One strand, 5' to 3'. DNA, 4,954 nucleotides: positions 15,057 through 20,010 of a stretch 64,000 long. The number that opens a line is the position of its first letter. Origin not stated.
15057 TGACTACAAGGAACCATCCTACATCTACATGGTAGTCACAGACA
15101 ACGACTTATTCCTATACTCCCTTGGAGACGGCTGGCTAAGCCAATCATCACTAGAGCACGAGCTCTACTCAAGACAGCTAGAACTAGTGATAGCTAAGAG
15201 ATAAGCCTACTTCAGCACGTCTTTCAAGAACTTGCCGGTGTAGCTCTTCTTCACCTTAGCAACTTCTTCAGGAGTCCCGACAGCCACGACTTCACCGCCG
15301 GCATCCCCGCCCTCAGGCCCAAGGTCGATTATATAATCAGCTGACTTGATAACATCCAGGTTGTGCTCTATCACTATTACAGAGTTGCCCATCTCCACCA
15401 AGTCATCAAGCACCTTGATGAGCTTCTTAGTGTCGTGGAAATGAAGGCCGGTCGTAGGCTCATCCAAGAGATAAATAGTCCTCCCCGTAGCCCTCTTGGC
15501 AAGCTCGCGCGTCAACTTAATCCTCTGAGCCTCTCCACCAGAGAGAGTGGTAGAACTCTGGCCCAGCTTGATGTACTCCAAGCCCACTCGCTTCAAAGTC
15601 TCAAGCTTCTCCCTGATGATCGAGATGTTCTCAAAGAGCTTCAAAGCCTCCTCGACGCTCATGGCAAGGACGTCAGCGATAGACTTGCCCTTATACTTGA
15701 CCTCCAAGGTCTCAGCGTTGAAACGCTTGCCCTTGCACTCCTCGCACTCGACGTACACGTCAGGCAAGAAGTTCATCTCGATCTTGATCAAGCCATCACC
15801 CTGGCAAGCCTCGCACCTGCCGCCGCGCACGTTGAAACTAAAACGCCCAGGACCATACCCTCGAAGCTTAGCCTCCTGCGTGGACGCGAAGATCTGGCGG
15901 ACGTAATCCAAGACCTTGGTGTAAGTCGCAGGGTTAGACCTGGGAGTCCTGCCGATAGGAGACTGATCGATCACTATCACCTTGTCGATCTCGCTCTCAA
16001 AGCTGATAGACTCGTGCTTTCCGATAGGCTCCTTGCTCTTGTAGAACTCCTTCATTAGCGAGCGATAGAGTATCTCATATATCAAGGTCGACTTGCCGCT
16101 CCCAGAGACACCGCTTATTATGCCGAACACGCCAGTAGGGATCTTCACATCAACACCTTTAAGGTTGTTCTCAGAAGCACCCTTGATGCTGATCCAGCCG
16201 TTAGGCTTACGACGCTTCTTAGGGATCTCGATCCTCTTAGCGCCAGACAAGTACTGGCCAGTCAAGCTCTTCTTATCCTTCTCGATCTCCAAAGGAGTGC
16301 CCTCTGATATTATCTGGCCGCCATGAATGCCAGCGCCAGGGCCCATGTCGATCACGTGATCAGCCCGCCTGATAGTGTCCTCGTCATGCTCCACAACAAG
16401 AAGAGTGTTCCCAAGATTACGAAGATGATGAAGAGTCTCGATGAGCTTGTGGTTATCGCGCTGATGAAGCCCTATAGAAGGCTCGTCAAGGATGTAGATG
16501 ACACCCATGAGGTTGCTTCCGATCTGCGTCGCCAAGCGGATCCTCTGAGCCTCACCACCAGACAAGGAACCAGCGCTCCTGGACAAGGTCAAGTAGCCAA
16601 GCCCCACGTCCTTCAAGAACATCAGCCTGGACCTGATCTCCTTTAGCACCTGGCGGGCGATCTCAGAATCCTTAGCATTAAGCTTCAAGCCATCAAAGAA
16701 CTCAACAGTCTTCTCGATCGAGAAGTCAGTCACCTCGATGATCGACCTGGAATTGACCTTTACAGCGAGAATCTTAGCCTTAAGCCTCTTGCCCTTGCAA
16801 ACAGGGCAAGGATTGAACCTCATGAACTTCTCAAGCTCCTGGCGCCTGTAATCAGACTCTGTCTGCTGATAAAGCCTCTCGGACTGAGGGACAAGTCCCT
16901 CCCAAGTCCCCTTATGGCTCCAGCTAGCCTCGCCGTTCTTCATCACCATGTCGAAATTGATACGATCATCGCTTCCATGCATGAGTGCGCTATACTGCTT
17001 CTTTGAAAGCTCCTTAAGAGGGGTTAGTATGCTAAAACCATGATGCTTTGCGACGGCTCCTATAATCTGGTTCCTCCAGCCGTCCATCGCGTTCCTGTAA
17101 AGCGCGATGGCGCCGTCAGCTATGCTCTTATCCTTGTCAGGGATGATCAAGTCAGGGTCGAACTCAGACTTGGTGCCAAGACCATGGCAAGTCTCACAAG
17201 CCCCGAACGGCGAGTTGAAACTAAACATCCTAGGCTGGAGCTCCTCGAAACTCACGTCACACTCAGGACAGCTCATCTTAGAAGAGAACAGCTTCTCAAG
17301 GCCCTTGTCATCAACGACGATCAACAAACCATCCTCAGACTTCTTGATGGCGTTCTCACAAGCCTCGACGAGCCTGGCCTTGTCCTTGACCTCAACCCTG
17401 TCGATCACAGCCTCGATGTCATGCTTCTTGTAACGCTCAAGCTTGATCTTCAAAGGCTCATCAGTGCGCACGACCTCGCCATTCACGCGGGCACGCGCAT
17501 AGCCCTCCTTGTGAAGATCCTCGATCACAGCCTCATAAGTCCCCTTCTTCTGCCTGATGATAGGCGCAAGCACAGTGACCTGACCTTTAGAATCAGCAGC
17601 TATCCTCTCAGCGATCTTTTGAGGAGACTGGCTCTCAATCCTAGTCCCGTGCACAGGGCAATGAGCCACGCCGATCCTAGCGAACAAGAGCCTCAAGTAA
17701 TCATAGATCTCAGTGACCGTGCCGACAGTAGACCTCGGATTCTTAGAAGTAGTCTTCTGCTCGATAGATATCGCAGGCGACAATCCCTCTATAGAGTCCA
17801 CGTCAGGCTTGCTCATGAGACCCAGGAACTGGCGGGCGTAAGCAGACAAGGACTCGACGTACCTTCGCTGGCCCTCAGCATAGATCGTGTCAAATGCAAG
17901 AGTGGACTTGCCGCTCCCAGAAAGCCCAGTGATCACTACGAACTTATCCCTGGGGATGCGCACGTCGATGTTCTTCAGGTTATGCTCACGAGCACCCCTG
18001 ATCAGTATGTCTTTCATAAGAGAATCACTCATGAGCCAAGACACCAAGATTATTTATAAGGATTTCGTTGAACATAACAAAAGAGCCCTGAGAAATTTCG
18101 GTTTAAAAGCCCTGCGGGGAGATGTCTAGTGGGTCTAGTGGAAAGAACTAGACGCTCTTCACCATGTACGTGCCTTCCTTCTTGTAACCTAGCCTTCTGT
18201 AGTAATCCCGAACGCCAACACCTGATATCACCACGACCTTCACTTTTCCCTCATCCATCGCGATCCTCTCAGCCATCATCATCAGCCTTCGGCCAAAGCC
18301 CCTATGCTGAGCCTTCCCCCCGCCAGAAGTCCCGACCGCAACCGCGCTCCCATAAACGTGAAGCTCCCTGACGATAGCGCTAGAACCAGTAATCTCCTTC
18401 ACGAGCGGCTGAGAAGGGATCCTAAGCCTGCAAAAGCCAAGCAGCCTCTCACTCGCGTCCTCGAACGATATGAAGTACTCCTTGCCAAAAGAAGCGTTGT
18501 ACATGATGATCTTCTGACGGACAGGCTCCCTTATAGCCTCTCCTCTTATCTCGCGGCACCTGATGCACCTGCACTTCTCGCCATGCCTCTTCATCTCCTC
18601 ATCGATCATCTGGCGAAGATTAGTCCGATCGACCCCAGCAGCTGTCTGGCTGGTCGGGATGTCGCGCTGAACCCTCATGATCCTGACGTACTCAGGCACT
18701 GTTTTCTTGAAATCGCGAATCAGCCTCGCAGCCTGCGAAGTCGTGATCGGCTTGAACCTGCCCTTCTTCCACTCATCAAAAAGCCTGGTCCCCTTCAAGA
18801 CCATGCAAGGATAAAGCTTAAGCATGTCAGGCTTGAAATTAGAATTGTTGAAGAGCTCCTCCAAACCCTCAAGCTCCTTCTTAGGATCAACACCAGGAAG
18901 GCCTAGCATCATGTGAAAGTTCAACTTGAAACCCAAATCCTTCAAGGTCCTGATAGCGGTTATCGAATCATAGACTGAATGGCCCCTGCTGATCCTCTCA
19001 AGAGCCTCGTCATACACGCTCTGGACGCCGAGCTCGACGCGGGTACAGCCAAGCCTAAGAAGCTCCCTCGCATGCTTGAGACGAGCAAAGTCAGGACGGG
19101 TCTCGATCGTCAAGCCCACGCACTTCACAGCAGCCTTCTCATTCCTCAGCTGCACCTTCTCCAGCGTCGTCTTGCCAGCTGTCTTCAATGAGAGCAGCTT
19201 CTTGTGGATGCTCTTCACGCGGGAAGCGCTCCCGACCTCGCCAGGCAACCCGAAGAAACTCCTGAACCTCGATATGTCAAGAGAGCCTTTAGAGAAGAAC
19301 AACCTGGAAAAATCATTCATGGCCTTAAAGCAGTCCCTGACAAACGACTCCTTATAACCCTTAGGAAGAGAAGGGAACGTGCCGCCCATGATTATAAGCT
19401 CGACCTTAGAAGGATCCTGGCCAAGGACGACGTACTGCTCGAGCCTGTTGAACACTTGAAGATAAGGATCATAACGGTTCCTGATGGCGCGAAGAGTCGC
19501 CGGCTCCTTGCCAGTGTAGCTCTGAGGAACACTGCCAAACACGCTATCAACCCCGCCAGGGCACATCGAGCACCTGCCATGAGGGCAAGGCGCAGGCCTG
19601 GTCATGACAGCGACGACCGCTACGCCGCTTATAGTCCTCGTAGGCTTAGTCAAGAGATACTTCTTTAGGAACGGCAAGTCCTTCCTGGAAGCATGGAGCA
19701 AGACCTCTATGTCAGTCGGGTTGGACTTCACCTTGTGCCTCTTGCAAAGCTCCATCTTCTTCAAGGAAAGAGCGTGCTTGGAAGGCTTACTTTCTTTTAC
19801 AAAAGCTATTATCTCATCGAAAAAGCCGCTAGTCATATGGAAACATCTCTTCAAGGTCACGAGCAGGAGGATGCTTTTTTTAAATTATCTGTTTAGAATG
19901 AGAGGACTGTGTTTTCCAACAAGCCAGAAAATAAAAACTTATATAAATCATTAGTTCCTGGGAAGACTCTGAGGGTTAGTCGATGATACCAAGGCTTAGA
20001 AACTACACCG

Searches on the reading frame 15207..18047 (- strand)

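Call 45: search_protein_families(library=pfam, proteins=[window:15207-18047:-], max_evalue=0.0001)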
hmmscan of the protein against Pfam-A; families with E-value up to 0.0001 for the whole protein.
window:15207-18047:- (946 aa): 12 families
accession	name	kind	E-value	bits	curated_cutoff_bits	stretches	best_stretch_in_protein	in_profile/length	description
PF17755.6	UvrA_DNA-bind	-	5.7e-31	107.5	23.2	1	297-407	1-110/110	UvrA DNA-binding domain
PF17760.6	UvrA_inter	-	5.4e-27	94.3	23.3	1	140-244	1-106/109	UvrA interaction domain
PF00005.33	ABC_tran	-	4.7e-21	76.3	25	1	811-866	85-137/137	ABC transporter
PF02463.25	SMC_N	-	3.3e-12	46.8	40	0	189-568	80-211/220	RecF/RecN/SMC N terminal domain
PF13555.12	AAA_29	-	6.8e-08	32.6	27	0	27-50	15-38/61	P-loop containing region of AAA domain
PF13191.12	AAA_16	-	9.4e-08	33.2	32.6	0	29-247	19-140/167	AAA ATPase domain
PF20720.3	nSTAND3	-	5.6e-07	29.8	27.2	0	33-56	16-39/155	Novel STAND NTPase 3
PF13304.12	AAA_21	-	1.7e-05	25.5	27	0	851-884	254-287/304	AAA domain, putative AbiEii toxin, Type IV TA system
PF13481.12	AAA_25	-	2.1e-05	24.7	27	0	26-54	25-53/195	AAA domain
PF13401.12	AAA_22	-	5.6e-05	23.9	27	0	34-51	5-22/130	AAA domain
PF00684.25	DnaJ_CXXCXGXG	-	7.8e-05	23.3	32.7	0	744-775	17-51/65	DnaJ central domain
PF03193.22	RsgA_GTPase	-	9.3e-05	22.8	30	0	20-51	93-123/174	RsgA GTPase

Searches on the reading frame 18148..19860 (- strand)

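Call 45: search_protein_families(library=pfam, proteins=[window:18148-19860:-], max_evalue=0.0001)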
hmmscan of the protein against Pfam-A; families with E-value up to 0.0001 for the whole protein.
window:18148-19860:- (570 aa): 4 families
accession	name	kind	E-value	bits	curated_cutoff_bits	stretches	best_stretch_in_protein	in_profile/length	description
PF16199.10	Radical_SAM_C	-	4.3e-22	78.5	31.9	1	344-425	1-85/85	Radical_SAM C-terminal domain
PF04055.27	Radical_SAM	-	8.1e-16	59.1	29.5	1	94-327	9-157/166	Radical SAM superfamily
PF23613.1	ELP3_N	-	2e-05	24.9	27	1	17-77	8-70/70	ELP3 N-terminal domain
PF00583.31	Acetyltransf_1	-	7.9e-05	23.3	20.7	0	460-559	33-116/116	Acetyltransferase (GNAT) family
